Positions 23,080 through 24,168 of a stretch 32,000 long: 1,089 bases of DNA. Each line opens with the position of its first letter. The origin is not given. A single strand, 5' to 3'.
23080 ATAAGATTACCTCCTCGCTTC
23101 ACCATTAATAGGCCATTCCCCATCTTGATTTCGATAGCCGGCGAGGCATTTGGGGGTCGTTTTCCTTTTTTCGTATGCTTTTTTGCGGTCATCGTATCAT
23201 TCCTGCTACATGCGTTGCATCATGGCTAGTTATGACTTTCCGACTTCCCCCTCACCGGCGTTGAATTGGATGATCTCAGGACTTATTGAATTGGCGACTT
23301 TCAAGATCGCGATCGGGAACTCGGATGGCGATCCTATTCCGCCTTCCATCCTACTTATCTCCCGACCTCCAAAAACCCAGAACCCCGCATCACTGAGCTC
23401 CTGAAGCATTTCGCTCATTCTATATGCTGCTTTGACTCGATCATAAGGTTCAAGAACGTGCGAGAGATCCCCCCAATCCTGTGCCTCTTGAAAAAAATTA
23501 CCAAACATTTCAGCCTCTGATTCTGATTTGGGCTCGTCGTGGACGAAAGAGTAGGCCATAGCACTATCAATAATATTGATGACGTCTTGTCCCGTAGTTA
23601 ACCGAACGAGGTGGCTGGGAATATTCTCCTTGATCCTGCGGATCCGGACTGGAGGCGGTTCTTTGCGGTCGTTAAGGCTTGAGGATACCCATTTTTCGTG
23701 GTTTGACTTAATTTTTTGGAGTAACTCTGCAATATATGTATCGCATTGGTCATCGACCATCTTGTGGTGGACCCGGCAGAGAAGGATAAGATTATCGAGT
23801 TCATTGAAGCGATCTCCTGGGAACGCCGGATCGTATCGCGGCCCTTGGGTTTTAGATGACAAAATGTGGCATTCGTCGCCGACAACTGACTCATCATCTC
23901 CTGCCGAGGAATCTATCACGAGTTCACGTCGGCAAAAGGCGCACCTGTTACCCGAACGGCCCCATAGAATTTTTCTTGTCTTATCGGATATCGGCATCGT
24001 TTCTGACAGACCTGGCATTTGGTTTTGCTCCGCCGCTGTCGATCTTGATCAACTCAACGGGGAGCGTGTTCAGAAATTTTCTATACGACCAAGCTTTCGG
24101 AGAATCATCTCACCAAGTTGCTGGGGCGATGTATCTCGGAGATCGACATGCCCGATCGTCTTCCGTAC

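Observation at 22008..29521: Four-gene co-directional operon (Cap4-nuclease STAND NTPase, TIR, HNH, palm/cyclase-like): candidate undescribed defence system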

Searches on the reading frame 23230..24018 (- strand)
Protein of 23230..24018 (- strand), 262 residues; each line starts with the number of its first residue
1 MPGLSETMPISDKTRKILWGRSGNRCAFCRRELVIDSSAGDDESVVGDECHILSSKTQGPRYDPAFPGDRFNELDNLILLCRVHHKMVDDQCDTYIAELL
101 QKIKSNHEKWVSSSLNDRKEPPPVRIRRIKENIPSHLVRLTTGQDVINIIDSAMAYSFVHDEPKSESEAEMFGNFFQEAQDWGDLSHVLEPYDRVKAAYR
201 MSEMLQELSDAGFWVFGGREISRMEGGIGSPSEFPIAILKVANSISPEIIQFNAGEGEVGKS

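Call 5: search_protein_families(library=pfam, proteins=[window:23230-24018:-], max_evalue=0.1)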
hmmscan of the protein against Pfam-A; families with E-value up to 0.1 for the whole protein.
window:23230-24018:- (262 aa): 1 family
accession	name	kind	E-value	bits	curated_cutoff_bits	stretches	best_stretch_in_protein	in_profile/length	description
PF13391.12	HNH_2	-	0.00027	21.2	21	1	26-89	1-59/66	HNH endonuclease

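Call 6: search_protein_families(library=padloc, proteins=[window:23230-24018:-], max_evalue=0.1)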
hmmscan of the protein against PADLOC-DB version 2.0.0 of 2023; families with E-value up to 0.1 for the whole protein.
window:23230-24018:- (262 aa): 16 families
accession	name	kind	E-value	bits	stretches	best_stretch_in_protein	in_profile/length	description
PDLC04772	PDC-M68A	-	7e-30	102.8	1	10-116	5-113/253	-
PDLC01997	SAVED1--SAVED_HNH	-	2.2e-28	97.8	1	8-144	4-139/368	-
PDLC00739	Effector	-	3.3e-27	93.8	1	7-141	5-140/378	Endonuclease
PDLC00746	Effector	-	1.8e-22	77.9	1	10-143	17-150/389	Endonuclease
PDLC00749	Effector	-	1.4e-21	74.9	1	7-161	13-169/395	Endonuclease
PDLC00747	Effector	-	8.9e-17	59.3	1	10-121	12-129/373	Endonuclease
PDLC00406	SduA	-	8.7e-16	56.8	1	15-117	23-122/326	DUF4263 domain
PDLC00751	Effector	-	4.1e-14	50.5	1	9-116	130-239/530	Endonuclease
PDLC01998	SAVED1--SAVED_HNH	-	2.8e-13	47.5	1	9-116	113-222/506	-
PDLC00740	Effector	-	1.1e-12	45.4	1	11-111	17-120/391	Endonuclease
PDLC04773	PDC-M68A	-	1.8e-11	42.5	1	72-114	7-49/200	-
PDLC00743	Effector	-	3.6e-11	40.8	1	8-113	1-109/384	Endonuclease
PDLC00742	Effector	-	7.1e-11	39.5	1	10-116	121-229/527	Endonuclease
PDLC01999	SAVED1--SAVED_HNH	-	3e-10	37.6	1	11-101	17-107/387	-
PDLC02000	Effector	-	2.5e-09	34.5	1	10-117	146-255/524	SAVED1--SAVED_HNH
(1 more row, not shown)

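Call 7: search_protein_families(library=ncbifam, proteins=[window:23230-24018:-], max_evalue=0.1)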
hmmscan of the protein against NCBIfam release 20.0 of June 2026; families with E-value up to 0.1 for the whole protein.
window:23230-24018:- (262 aa): 0 families

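Call 19: find_homologous_proteins(query=window:23230-24018:-)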
Query window:23230-24018:- (262 aa): 1542 proteins with E <= 0.001 among 1888 candidates; the best 120 are listed.
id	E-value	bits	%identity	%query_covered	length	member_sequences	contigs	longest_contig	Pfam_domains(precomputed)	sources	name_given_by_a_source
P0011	4.7e-162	556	96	97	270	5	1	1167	-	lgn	-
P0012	6.7e-118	411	71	94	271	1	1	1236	PF13391.13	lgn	-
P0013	5.0e-114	398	67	94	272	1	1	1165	-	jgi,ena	-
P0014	8.9e-113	394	67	94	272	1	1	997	PF13391.13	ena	-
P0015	1.1e-111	391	66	93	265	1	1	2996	-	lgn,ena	-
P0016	3.2e-109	383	65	94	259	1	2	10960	-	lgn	-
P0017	1.5e-108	380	67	94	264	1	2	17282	-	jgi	jgi:hypothetical protein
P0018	4.7e-108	379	66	95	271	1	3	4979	-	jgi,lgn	jgi:hypothetical protein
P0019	7.2e-107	375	65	95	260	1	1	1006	PF13391.13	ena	-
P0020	9.1e-107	375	66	92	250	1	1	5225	PF13391.13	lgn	-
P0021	1.1e-106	374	64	95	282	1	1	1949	PF13391.13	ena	-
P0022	2.0e-106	373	62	94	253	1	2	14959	-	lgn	-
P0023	3.9e-106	372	63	96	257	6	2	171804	PF13391.13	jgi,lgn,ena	jgi:hypothetical protein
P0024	6.1e-106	372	64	94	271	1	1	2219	PF13391.13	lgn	-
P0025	9.7e-106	371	65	93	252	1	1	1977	PF13391.13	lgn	-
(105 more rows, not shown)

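Call 20: search_solved_structures(query=window:23230-24018:-, max_evalue=1, show_alignments=1)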
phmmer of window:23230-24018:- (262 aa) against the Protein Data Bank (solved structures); distinct sequences matched with E-value up to 1: 6.
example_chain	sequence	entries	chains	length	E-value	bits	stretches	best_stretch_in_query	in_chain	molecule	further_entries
9om4_A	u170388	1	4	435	5.5e-25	91.7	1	8-120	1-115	HNH endonuclease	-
7rwk_A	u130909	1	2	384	1.7e-14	57.3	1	10-112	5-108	SAVED domain-containing protein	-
7rwm_A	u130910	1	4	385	1.6e-11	47.5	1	9-116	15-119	SAVED domain-containing protein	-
8fm1_A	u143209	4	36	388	2.5e-07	33.8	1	10-97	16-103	SAVED domain-containing protein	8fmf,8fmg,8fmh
8ysq_A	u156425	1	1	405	6.2e-07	32.5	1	8-113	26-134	SAVED domain-containing protein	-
9dif_A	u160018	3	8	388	6.1e-06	29.2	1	10-97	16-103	HNH endonuclease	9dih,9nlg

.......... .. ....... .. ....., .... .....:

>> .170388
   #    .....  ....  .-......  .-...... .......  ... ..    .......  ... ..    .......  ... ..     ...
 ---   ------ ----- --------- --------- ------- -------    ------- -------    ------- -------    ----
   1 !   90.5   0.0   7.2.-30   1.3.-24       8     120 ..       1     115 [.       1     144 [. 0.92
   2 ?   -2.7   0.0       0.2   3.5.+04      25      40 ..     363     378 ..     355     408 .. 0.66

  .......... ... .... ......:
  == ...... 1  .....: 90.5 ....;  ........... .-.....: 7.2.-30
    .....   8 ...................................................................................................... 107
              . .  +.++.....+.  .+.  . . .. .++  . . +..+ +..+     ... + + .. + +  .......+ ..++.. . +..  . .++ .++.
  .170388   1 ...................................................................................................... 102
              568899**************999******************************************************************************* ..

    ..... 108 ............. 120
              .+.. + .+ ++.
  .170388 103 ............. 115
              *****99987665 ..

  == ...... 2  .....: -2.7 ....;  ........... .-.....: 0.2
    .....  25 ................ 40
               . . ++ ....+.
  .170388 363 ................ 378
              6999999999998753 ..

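Call 32: find_related_loci(query=A3, collection=metagenome_contigs, flank=10000)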
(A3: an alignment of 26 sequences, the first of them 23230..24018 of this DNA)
Query A3 (262 aa) in metagenome_contigs; peptide patterns used: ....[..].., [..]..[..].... (x = any residue, [..] = any of these).
581 stretches matched a pattern; 435 encode a relative of the query (tblastn E <= 1e-3); the best 80 are kept; 80 distinct loci.
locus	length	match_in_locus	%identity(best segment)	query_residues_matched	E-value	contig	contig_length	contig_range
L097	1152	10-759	67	4-253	2e-132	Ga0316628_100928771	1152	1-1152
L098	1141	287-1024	65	8-253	1e-127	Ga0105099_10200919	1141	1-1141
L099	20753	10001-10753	59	6-256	3e-112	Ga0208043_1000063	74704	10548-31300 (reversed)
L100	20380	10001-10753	59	6-256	3e-112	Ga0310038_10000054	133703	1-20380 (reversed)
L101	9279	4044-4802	62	8-260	6e-110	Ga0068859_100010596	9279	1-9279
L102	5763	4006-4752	64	5-253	4e-110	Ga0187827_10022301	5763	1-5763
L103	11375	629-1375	64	5-253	4e-110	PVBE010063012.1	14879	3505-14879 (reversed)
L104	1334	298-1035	62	8-253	3e-117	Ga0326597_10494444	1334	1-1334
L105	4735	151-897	64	8-255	3e-108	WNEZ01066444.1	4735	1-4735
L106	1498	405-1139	63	8-252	2e-116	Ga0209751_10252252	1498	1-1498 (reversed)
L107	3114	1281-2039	60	8-262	5e-110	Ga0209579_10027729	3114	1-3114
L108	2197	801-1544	61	8-255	4e-111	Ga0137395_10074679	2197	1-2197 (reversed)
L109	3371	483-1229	59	8-256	1e-107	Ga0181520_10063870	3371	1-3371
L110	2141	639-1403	61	2-255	4e-111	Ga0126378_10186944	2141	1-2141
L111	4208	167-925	60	1-253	1e-105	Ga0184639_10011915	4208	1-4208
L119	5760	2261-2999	67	8-253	1e-100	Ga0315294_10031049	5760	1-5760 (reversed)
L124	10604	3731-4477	57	5-253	1e-98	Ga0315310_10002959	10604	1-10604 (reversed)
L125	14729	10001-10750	58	4-253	1e-98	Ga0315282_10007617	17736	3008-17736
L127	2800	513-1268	57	8-258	2e-100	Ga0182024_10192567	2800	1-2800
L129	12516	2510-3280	54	6-260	4e-97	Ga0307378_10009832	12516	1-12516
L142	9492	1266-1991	56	8-249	2e-95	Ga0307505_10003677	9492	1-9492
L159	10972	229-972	54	8-253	1e-92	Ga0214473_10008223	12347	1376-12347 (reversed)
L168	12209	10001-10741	53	7-253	2e-91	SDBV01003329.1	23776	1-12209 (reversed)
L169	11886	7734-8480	53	7-253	3e-91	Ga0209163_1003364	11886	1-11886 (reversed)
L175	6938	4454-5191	51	6-250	2e-90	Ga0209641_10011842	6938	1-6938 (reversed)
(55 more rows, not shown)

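Call 52: predict_structure(alignment_id=A3)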
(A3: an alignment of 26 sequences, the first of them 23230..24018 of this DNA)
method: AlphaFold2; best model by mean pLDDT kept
length: 262 residues; sequences in the alignment: 26
mean_pLDDT: 67.6   pTM: 0.54
mean pLDDT of the five models: 67.6, 66.5, 66.4, 64.5, 62.4
residues with pLDDT >= 90: 84; 70-90: 43; 50-70: 44; < 50: 91
segments of 3 or more residues with pLDDT < 50: 1-24, 34-63, 70-78, 93-96, 106-108, 110-112, 255-262
pLDDT, mean of each block of 10 residues (from residue 1): 35 31 48 43 32 40 49 45 52 50 51 52 75 91 97 92 97 97 85 94 98 97 77 90 93 55 32
secondary structure, 60 per line:
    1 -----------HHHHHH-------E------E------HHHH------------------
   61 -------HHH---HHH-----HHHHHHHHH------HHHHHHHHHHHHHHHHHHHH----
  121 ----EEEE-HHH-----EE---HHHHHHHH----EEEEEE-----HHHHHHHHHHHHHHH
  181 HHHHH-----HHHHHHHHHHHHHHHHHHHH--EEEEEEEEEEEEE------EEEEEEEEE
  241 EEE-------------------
elements in order: H12-17 H39-42 H82-90 H97-116 E125-128 H143-150 E155-160 H166-185 H191-210 E213-225 E232-243

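Call 61: fold_search(model_id=the predicted structure, library=pdb)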
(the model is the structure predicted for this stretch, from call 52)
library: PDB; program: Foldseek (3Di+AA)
matches with E <= 10: 576; with E <= 0.001: 0
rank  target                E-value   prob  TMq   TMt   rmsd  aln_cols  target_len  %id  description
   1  3ken                  5.1e-01  0.03  0.09  0.07  19.0       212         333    9  Human Eg5 in complex with S-trityl-L-cysteine (released 2010-03-16)
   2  9zis_A                6.8e-01  0.03  0.12  0.03  24.8       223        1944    8  C. elegans PEZO-1 Isoform G (released 2025-12-24)
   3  5mr3_H                7.3e-01  0.14  0.08  0.17   3.9        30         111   13  Crystal structure of red abalone egg VERL repeat 2 with linker in complex with sperm lysin at 1.8 A resolution (released 2017-06-14)
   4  8bjs_A                7.3e-01  0.06  0.11  0.09   6.2        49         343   18  Apo KIF20A[55-510] crystal structure (released 2023-10-04)
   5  5mr2_B                7.7e-01  0.13  0.08  0.18   4.1        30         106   13  Crystal structure of red abalone VERL repeat 2 with linker at 2.5 A resolution (released 2017-06-14)
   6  5mr3_B                7.7e-01  0.10  0.09  0.16   6.2        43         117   16  Crystal structure of red abalone egg VERL repeat 2 with linker in complex with sperm lysin at 1.8 A resolution (released 2017-06-14)
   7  3h4s_A                7.7e-01  0.04  0.11  0.09  23.1       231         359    6  Structure of the complex of a mitotic kinesin with its calcium binding regulator (released 2009-05-19)
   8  4a50                  7.7e-01  0.02  0.11  0.09  18.7       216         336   10  Crystal structure of human kinesin Eg5 in complex with 2-Amino-5-(3-methylphenyl)-5,5-diphenylpentanoic acid (released 2012-10-31)
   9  5mr2_A                8.2e-01  0.12  0.08  0.17   4.2        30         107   13  Crystal structure of red abalone VERL repeat 2 with linker at 2.5 A resolution (released 2017-06-14)
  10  8yy5_D                9.2e-01  0.08  0.13  0.11   6.5        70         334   18  Kinesin-14 with AlF3 bound to 14 PF Microtubule (released 2025-10-08)
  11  4wwu_B                9.2e-01  0.04  0.12  0.10  17.4       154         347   10  Structure of Mex67:Mtr2 (released 2015-02-04)
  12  5mr3_D                9.8e-01  0.11  0.08  0.16   3.8        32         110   12  Crystal structure of red abalone egg VERL repeat 2 with linker in complex with sperm lysin at 1.8 A resolution (released 2017-06-14)
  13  6mlr_C                9.8e-01  0.07  0.12  0.10   9.6        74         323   18  Cryo-EM structure of microtubule-bound Kif7 in the AMPPNP state (released 2019-05-01)
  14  3k3b_B                9.8e-01  0.01  0.09  0.07  18.2       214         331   13  Co-crystal structure of the human kinesin Eg5 with a novel tetrahydro-beta-carboline (released 2009-12-15)
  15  7bmh_A                1.0e+00  0.11  0.13  0.14  16.7        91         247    8  Crystal structure of a light-driven proton pump LR (Mac) from Leptosphaeria maculans (released 2021-07-07)
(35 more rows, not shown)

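Call 67: search_dna_similar(query=window:23230-24018:-, collection=plasmids, mode=protein, max_evalue=1e-10, max_rows=15)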
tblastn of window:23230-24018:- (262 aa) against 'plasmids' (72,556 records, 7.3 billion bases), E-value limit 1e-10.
Records with a match: 50; places in all: 50; records where one place covers at least 80% of the query: 3.
Best place of each record, by identity: <60% 50.
By first word of the organism name: Agrobacterium 18; Rhizobium 4; Rhodococcus 3; Shewanella 2; Mycobacterium 2; Novosphingobium 2; Acinetobacter 2; Bacillus 2; Citricoccus 1; Nonomuraea 1; and 13 more.
By predicted mobility (MOB-suite, as given by PLSDB): conjugative 27; non-mobilizable 18; mobilizable 5.
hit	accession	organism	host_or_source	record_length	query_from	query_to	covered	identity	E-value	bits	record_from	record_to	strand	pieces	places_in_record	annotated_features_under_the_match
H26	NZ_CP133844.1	Citricoccus sp. I39-566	cell culture,Oceanic seawater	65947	8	241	89%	34.2%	5e-33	134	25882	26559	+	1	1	hypothetical protein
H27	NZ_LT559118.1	Nonomuraea gerenzanensis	-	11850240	8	241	89%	31.3%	2e-29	124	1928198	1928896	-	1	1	none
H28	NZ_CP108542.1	Streptomyces sp. NBC_01213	-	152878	5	227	85%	25.1%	8e-11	69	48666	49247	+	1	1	hypothetical protein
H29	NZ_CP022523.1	Pseudoalteromonas sp. NC201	pure culture,sea water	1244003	8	116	42%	50.5%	3e-29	122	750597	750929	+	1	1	none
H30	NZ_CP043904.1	Shewanella sp. LC6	-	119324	3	154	58%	33.6%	1e-17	89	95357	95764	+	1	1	HNH endonuclease signature motif containing protein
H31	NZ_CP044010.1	Rhizobium sp. BG6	Prosopis cineraria,pure bacterial ...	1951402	4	116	43%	43.1%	3e-21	100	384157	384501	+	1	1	none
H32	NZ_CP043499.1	Rhizobium grahamii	Prosopis cineraria,pure bacterial ...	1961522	4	116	43%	43.1%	3e-21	100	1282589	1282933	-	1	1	none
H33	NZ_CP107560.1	Methylocystis sp. MJC1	whole organism,Alpine Peat Bogs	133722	13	180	64%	28.4%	4e-11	70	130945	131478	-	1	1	hypothetical protein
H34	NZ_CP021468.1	Komagataeibacter europaeus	cell culture,food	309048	3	109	41%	43.0%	6e-14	78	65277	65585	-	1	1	HNH endonuclease signature motif containing protein | hypothetical protein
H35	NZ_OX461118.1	Shewanella baltica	bacterial strain isolated from smoked ...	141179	3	117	44%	39.1%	1e-18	92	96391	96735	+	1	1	HNH endonuclease signature motif containing protein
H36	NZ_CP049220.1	Agrobacterium tumefaciens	Clematis,cell culture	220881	4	117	44%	38.8%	1e-13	77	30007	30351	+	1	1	HNH endonuclease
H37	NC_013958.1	Nitrosococcus halophilus Nc 4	-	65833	16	115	38%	44.0%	9e-18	90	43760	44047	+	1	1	HNH endonuclease signature motif containing protein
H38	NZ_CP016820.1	Rhodococcus sp. p52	oil-polluted soil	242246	7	116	42%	39.3%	6e-17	87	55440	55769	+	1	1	hypothetical protein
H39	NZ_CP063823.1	Clostridium botulinum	Ham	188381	8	117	42%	39.3%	2e-15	82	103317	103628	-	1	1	HNH endonuclease signature motif containing protein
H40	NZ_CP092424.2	Mycobacterium lentiflavum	-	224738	8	109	39%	42.2%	1e-16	86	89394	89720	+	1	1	HNH endonuclease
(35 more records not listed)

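Call 86: fold_search(model_id=the predicted structure, library=viral)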
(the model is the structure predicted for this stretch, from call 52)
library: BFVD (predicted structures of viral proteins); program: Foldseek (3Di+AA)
matches with E <= 10: 327; with E <= 0.001: 0
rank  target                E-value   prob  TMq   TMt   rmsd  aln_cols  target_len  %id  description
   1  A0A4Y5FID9            2.4e-01  0.07  0.08  0.17  12.2        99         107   17  Uncharacterized protein [Lactobacillus phage SAC12B]
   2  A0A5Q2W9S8            3.1e-01  0.10  0.10  0.06  10.1        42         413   21  (no name in the UniProt tables at hand)
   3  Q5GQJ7                3.9e-01  0.08  0.11  0.06  19.5       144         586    4  Hypothetical-Protein / belonging to T4-LIKE GC: 841 [Synechococcus phage S-PM2]
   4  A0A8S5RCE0            5.3e-01  0.08  0.14  0.04  19.8       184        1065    9  Tail protein [virus sp. ctmTa7]
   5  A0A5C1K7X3            5.6e-01  0.12  0.15  0.24  13.9       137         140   10  Uncharacterized protein [Pseudomonas phage vB_PaeM_PS119XW]
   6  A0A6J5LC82            6.0e-01  0.25  0.10  0.03   3.7        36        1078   14  Ig [uncultured Caudovirales phage]
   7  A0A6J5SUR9            6.4e-01  0.11  0.09  0.03   8.1        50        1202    8  Uncharacterized protein [uncultured Caudovirales phage]
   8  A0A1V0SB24            6.4e-01  0.09  0.10  0.09   7.7        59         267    5  Uncharacterized protein [Catovirus CTV1]
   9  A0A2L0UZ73            7.2e-01  0.30  0.11  0.03  11.9        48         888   10  Uncharacterized protein [Agrobacterium phage Atu_ph07]
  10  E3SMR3                7.2e-01  0.06  0.08  0.12   4.4        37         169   14  Putative RTX toxin [Prochlorococcus phage P-HM1]
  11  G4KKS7                8.1e-01  0.06  0.11  0.24  15.3       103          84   11  (no name in the UniProt tables at hand)
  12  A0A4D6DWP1            8.1e-01  0.06  0.10  0.12   6.3        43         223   14  Uncharacterized protein [Edwardsiella phage pEt-SU]
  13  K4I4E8                8.1e-01  0.03  0.09  0.14  17.1       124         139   12  Uncharacterized protein [Lactobacillus phage ATCC 8014-B2]
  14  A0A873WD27            8.6e-01  0.02  0.09  0.12  15.7       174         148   13  Uncharacterized protein [Klebsiella phage Miami]
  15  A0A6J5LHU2            9.1e-01  0.12  0.10  0.15   5.4        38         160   16  Uncharacterized protein [uncultured Caudovirales phage]
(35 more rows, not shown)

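Call 89: search_protein_families(library=phrogs, proteins=[window:23230-24018:-], max_evalue=0.01)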
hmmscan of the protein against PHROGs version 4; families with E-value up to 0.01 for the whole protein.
window:23230-24018:- (262 aa): 6 families
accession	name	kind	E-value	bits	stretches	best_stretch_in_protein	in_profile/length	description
phrog_37652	-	unknown function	3.8e-10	40.7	1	10-111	7-102/253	-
phrog_21516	-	unknown function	1e-07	33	1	17-108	4-98/252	-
phrog_29098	-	unknown function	1.8e-06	28.1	1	13-113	12-115/486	-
phrog_34329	-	unknown function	6.9e-06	26.6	1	10-112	8-115/368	-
phrog_740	-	DNA, RNA and nucleotide metabolism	0.00042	20.4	1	11-95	26-91/332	HNH endonuclease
phrog_2118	-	DNA, RNA and nucleotide metabolism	0.0029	18.2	1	6-47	159-188/301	HNH endonuclease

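Call 92: search_protein_families(library=padloc, alignment_id=A4, max_evalue=1e-8)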
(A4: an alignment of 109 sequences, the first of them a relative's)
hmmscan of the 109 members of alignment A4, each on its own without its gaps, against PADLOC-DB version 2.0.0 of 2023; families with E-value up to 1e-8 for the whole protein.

A. member 1, L099:2524-4299:- (592 aa): 0 families

B. families by the number of members that match (of 109 scanned): 170 families (the first 25 are shown)
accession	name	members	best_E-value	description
PDLC04134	mad2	5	9.3e-59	mads_2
PDLC03627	REase_MTase_IIG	2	0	Type IIG restriction enzyme-methyltransferase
PDLC03025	MTase_I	2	8.6e-218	Type I methyltransferase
PDLC03021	MTase_I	2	1.9e-181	Type I methyltransferase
PDLC03026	MTase_I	2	5.5e-71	Type I methyltransferase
PDLC02643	DrmMI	2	2.3e-68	DrmMI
PDLC03018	MTase_I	2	3.1e-26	Type I methyltransferase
PDLC03318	MTase_II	2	9.6e-26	Type II methyltransferase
PDLC05062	PDC-S66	2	1.2e-20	-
PDLC03338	MTase_II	2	4.7e-17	Type II methyltransferase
PDLC03348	MTase_II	2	5.7e-14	Type II methyltransferase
PDLC02012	SAVED5--SAVED_TIR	2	1.2e-11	-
PDLC02403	Aga_TIR-PNTD1-PNTD2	2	2.8e-11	Class I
PDLC03267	MTase_II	2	1.2e-10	Type II methyltransferase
PDLC02159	Avs1b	1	0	-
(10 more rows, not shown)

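Call 93: search_protein_families(library=pfam, alignment_id=A4, max_evalue=0.000001)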
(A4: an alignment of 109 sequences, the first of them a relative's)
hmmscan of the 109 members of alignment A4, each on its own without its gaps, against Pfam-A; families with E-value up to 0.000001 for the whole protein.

A. member 1, L099:2524-4299:- (592 aa): 0 families

B. families by the number of members that match (of 109 scanned): 105 families (the first 25 are shown)
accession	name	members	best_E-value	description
PF06739.17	SBBP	3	2.7e-45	Beta-propeller repeat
PF02384.22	N6_Mtase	2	8e-73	N-6 DNA Methylase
PF13676.11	TIR_2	2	7.2e-30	TIR domain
PF01436.27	NHL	2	1.5e-27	NHL repeat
PF02518.31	HATPase_c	2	5.5e-19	Histidine kinase-, DNA gyrase B-, and HSP90-like ATPase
PF03787.20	RAMPs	2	4.4e-14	RAMP superfamily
PF13428.12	TPR_14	2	7.9e-10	Tetratricopeptide repeat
PF02515.22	CoA_transf_3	1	5.3e-164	CoA-transferase family III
PF01808.24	AICARFT_IMPCHas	1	8e-118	AICARFT/IMPCHase bienzyme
PF00873.25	ACR_tran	1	3.5e-104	AcrB/AcrD/AcrF family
PF01715.23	IPPT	1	4.2e-84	IPP transferase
PF00118.29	Cpn60_TCP1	1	4.9e-81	TCP-1/cpn60 chaperonin family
PF00291.31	PALP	1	9.8e-77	Pyridoxal-phosphate dependent enzyme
PF01695.23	IstB_IS21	1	2.2e-75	IstB-like ATP binding protein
PF01855.24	POR_N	1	1.3e-73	Pyruvate flavodoxin/ferredoxin oxidoreductase, thiamine diP-bdg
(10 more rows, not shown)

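Call 96: search_protein_families(library=pfam, proteins=[L175:3182-4303:+, L129:1634-2431:+, L168:8765-9979:+, L169:6447-7643:+, L125:8811-9962:+, L101:4909-5772:+, L119:1489-2115:+, L124:4676-5290:+, L142:2118-2777:+, L159:1092-2234:+], max_evalue=0.001)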
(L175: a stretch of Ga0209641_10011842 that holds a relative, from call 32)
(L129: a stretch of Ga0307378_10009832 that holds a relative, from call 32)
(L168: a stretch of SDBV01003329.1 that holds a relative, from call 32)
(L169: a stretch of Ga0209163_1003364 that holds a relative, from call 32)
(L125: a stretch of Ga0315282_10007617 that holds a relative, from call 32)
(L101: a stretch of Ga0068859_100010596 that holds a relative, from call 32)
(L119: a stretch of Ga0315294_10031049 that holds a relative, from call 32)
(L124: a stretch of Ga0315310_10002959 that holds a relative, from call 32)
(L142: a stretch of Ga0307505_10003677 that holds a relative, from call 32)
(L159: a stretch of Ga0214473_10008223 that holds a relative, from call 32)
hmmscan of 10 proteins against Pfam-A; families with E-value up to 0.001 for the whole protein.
L175:3182-4303:+ (374 aa): 2 families
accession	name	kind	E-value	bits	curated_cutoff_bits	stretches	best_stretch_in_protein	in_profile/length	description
PF13676.11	TIR_2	-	7.2e-30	104.4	28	1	4-126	1-122/122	TIR domain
PF01582.25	TIR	-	4.7e-11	43.2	21.3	1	5-96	5-97/179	TIR domain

L129:1634-2431:+ (266 aa): 2 families
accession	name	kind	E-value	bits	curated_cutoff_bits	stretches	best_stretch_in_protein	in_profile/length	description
PF13676.11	TIR_2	-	2.7e-24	86.4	28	1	43-156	1-110/122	TIR domain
PF01582.25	TIR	-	0.0002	21.7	21.3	1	49-139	12-100/179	TIR domain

L168:8765-9979:+ (405 aa): 1 family
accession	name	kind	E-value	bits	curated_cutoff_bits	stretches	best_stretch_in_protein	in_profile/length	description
PF14355.11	Abi_C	-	6.1e-22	78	24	1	156-232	1-82/83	Abortive infection C-terminus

L169:6447-7643:+ (399 aa): 0 families

L125:8811-9962:+ (384 aa): 0 families

L101:4909-5772:+ (288 aa): 0 families

L119:1489-2115:+ (209 aa): 0 families

L124:4676-5290:+ (205 aa): 0 families

L142:2118-2777:+ (220 aa): 0 families

L159:1092-2234:+ (381 aa): 2 families
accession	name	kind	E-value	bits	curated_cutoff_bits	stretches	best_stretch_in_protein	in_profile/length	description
PF04471.18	Mrr_cat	-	1.8e-05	25.3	21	1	191-287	10-99/115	Restriction endonuclease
PF13156.12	Mrr_cat_2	-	0.00085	19.7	22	0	215-295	28-105/127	Restriction endonuclease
